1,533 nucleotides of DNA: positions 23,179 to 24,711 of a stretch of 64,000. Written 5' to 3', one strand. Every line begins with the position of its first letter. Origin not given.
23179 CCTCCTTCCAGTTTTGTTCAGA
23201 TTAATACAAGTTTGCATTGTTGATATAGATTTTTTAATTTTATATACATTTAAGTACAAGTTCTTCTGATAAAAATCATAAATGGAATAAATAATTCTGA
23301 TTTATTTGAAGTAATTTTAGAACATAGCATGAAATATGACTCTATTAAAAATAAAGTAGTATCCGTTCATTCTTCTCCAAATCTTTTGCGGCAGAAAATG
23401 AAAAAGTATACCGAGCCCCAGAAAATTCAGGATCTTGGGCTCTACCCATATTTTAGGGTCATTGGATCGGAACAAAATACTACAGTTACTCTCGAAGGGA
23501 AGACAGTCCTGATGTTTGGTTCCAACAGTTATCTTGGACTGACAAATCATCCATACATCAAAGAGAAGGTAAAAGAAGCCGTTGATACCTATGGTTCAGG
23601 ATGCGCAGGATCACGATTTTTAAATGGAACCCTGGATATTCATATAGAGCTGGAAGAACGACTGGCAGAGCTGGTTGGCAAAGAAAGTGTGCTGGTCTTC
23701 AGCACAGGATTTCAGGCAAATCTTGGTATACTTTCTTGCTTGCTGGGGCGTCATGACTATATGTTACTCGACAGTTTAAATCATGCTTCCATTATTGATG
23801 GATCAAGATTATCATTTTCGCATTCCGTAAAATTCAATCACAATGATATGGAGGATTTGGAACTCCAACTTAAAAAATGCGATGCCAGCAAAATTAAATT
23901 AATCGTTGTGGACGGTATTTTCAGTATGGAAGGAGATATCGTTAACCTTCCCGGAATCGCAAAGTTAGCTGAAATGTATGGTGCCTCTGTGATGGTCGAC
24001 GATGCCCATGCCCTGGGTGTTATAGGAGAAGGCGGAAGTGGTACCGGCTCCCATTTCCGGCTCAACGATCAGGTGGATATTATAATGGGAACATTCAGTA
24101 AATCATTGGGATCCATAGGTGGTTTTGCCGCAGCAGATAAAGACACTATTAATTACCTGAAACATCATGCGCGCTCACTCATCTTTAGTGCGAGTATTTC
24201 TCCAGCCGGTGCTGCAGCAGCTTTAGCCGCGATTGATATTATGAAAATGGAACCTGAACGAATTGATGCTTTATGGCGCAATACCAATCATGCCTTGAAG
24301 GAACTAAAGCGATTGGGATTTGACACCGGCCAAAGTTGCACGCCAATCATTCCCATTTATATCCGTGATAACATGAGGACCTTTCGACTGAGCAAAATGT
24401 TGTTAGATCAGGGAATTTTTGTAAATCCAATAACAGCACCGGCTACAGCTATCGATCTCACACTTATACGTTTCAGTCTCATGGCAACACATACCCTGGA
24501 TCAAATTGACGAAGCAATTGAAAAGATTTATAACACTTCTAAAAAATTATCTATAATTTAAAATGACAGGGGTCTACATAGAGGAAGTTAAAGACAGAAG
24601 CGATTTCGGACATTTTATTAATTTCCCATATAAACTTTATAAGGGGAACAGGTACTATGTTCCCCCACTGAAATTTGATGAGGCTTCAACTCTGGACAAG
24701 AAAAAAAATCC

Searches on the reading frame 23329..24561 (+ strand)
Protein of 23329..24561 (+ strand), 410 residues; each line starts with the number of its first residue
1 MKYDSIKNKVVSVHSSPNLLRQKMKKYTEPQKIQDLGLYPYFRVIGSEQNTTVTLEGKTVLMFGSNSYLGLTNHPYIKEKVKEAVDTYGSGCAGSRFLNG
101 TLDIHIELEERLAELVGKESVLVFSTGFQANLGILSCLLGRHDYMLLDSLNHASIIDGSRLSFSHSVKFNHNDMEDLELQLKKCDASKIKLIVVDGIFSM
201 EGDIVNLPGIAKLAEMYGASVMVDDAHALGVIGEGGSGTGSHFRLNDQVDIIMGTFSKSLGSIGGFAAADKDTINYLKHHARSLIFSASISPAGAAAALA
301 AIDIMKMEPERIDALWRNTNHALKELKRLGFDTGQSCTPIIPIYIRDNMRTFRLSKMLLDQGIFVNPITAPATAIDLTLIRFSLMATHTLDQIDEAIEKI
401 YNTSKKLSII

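Call 34: search_protein_families(library=pfam, proteins=[window:23329-24561:+], max_evalue=0.00001)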
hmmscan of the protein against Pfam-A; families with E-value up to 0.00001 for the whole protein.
window:23329-24561:+ (410 aa): 3 families
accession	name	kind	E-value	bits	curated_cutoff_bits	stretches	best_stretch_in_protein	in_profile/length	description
PF00155.27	Aminotran_1_2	-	6.3e-55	187.2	19.7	1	59-400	2-361/361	Aminotransferase class I and II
PF01212.27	Beta_elim_lyase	-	3.3e-08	33.7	27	1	107-304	36-246/288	Beta-eliminating lyase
PF01053.26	Cys_Met_Meta_PP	-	9.6e-06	24.8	27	0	94-231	46-180/381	Cys/Met metabolism PLP-dependent enzyme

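Call 47: search_protein_families(library=pfam, proteins=[window:23329-24561:+], max_evalue=0.0001)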
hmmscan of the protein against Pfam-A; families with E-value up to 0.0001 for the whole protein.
window:23329-24561:+ (410 aa): 3 families
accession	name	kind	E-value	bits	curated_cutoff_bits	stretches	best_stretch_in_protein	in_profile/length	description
PF00155.27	Aminotran_1_2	-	6.3e-55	187.2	19.7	1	59-400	2-361/361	Aminotransferase class I and II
PF01212.27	Beta_elim_lyase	-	3.3e-08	33.7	27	1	107-304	36-246/288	Beta-eliminating lyase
PF01053.26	Cys_Met_Meta_PP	-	9.6e-06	24.8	27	1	94-231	46-180/381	Cys/Met metabolism PLP-dependent enzyme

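Call 71: search_protein_families(library=ncbifam, proteins=[window:23329-24561:+], max_evalue=1e-20)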
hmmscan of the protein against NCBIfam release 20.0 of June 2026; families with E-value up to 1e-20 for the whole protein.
window:23329-24561:+ (410 aa): 11 families
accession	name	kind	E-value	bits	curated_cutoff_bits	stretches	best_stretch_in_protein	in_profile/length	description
NF047600.1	SerpalmtaseCFB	equivalog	4.6e-196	651.1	640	1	20-409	5-394/395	serine palmitoyltransferase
TIGR01825.1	gly_Cac_T_rel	subfamily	5.2e-123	410.5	535.4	1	31-410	6-385/385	BioF/Kbl family PLP-dependent acyltransferase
NF005394.0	PRK06939.1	equivalog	3.6e-120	401.3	460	1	30-410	13-397/397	glycine C-acetyltransferase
NF047599.1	SerpalmtaseBetaP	equivalog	6.8e-114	380.6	500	1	33-406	17-392/394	serine palmitoyltransferase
TIGR00858.1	bioF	equivalog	1e-113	379.8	426.45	1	46-400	9-364/365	8-amino-7-oxononanoate synthase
TIGR01822.1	2am3keto_CoA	equivalog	2.7e-97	326.2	493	1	28-410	7-393/393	glycine C-acetyltransferase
NF047603.1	SerpalmtaseAlphaP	equivalog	2.5e-90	303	670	1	49-404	36-393/399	serine palmitoyltransferase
TIGR01821.1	5aminolev_synth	equivalog_domain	1.9e-76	257.5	338.55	1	57-408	44-398/402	5-aminolevulinate synthase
NF005526.0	PRK07179.1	equivalog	1e-56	192.3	428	1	47-403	39-395/407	alpha-hydroxyketone-type quorum-sensing autoinducer synthase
NF005697.0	PRK07505.1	subfamily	6.7e-45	153.4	342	1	43-405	33-400/405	hypothetical protein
NF004608.1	PRK05937.1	equivalog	5.6e-33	114.2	399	1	63-400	7-342/366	8-amino-7-oxononanoate synthase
